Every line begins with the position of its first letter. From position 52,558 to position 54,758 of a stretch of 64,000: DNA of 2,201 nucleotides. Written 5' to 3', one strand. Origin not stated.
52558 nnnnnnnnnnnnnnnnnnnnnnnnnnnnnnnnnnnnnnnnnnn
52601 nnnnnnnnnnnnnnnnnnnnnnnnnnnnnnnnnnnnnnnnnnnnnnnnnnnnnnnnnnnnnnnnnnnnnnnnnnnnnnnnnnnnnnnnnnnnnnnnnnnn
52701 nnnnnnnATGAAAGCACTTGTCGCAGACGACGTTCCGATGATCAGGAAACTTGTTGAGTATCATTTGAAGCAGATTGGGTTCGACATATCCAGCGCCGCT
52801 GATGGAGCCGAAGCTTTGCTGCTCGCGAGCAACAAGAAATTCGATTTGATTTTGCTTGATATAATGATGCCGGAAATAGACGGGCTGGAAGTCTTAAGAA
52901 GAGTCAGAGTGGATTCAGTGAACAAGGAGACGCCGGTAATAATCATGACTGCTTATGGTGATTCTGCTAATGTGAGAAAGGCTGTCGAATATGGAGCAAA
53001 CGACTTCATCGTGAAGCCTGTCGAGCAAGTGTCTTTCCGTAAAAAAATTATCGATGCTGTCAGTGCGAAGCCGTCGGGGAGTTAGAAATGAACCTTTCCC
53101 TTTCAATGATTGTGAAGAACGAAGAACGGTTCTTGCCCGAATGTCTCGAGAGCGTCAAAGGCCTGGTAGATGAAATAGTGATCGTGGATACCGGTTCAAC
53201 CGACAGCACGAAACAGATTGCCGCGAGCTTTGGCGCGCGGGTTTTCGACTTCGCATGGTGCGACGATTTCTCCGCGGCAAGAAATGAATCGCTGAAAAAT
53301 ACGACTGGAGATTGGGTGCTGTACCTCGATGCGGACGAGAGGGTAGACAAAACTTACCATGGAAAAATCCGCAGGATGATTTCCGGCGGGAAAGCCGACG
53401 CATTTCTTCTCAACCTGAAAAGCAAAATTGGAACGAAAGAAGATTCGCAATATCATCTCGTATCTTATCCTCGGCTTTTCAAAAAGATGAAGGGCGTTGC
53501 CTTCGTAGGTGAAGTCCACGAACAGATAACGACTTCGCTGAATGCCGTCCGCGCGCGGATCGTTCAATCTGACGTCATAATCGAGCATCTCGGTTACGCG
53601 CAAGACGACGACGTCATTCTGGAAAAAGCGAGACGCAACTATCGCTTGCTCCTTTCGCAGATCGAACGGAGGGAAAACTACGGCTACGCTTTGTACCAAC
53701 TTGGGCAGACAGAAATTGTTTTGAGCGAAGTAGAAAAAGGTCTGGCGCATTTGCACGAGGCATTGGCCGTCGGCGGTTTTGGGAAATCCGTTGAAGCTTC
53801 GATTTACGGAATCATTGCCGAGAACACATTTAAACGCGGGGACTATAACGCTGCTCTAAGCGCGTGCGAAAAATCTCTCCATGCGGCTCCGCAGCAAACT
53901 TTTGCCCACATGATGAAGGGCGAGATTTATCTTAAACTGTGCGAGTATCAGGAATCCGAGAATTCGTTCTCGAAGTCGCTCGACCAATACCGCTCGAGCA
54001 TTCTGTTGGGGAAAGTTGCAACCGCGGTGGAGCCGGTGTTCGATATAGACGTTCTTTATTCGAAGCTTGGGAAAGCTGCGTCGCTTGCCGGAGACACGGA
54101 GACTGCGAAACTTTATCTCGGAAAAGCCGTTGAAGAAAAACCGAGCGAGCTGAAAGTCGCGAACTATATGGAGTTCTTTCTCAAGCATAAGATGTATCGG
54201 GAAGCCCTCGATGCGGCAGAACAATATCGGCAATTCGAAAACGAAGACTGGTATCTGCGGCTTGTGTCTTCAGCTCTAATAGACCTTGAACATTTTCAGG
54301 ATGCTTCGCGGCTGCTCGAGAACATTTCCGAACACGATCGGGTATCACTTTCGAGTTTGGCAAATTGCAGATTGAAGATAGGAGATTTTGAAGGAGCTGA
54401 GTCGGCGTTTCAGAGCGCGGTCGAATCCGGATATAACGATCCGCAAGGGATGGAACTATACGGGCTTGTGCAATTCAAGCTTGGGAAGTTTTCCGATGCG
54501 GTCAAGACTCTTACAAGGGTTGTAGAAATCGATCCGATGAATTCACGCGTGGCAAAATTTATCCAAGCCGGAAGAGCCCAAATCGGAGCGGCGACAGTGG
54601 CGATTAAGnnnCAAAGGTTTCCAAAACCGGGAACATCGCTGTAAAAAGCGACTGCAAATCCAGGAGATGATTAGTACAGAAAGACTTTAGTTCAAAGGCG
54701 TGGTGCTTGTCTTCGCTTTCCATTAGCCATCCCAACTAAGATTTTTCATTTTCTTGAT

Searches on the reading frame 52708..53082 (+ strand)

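Call 45: search_protein_families(library=pfam, proteins=[window:52708-53082:+], max_evalue=0.1)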
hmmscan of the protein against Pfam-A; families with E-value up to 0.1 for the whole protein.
window:52708-53082:+ (125 aa): 2 families
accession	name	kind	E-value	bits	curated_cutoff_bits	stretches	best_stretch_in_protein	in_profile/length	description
PF00072.30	Response_reg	-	6.8e-30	103.9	30.2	1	4-114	2-110/111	Response regulator receiver domain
PF24896.1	Receiver_CRE1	-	0.0011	19.7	27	1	1-105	7-122/136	AHK4/CRE1/WOL first receiver domain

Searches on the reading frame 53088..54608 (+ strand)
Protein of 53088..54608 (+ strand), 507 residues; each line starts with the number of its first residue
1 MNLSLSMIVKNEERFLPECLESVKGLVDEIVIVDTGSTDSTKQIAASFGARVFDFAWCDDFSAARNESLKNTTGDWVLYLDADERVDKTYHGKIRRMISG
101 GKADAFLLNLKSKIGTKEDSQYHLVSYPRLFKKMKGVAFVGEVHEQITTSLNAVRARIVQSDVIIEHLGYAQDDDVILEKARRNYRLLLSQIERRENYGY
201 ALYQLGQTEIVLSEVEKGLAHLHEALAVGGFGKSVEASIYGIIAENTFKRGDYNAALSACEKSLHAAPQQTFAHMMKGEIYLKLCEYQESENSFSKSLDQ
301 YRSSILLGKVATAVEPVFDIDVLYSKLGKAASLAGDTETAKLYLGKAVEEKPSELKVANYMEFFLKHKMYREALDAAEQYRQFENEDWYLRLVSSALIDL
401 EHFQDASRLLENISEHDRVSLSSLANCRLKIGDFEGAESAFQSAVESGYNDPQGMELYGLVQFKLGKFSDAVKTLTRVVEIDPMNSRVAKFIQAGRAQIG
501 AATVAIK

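Call 45: search_protein_families(library=pfam, proteins=[window:53088-54608:+], max_evalue=0.1)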
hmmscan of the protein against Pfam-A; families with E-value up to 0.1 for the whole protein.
window:53088-54608:+ (507 aa): 23 families
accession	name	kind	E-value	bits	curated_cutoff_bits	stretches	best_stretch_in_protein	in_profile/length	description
PF00535.33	Glycos_transf_2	-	1.1e-21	77.9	23.3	1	6-130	3-136/168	Glycosyl transferase family 2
PF00515.34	TPR_1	-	8.3e-20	70.2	27.8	2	459-485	8-34/34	Tetratricopeptide repeat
PF07719.23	TPR_2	-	2.4e-18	65.1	27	2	273-301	3-31/34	Tetratricopeptide repeat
PF14559.12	TPR_19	-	1e-16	61.4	25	3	249-298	3-52/68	Tetratricopeptide repeat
PF13424.12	TPR_12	-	1.8e-14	54.1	30.1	2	400-446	23-73/77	Tetratricopeptide repeat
PF12895.13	ANAPC3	-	2.6e-11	44.1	27.2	2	244-295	30-80/82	Anaphase-promoting complex, cyclosome, subunit 3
PF13432.12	TPR_16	-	3.4e-11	43.8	32.7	1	427-483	6-62/65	Tetratricopeptide repeat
PF13181.12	TPR_8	-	1.6e-10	40.7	25.7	0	457-483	6-32/34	Tetratricopeptide repeat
PF13428.12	TPR_14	-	2e-10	40.7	23.5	0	424-459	7-42/44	Tetratricopeptide repeat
PF25062.1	ARM_TT21_N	-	1.1e-08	35.5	40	1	362-425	2-65/222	Tetratricopeptide repeat protein 21 N-terminal ARM repeat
PF13704.12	Glyco_tranf_2_4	-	5.6e-07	30.4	27.5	1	10-87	1-85/98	Glycosyl transferase family 2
PF13174.12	TPR_6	-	1.6e-06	28.8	26.3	0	458-483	6-31/33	Tetratricopeptide repeat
PF13176.12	TPR_7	-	2.3e-06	27.7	27.9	0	420-450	1-30/36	Tetratricopeptide repeat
PF13371.12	TPR_9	-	2.3e-05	24.8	35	0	458-489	35-65/73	Tetratricopeptide repeat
PF23914.1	TPR_CcmH_CycH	-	0.00018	21.8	42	0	434-483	103-152/158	Cytochrome c-type biogenesis protein H TPR domain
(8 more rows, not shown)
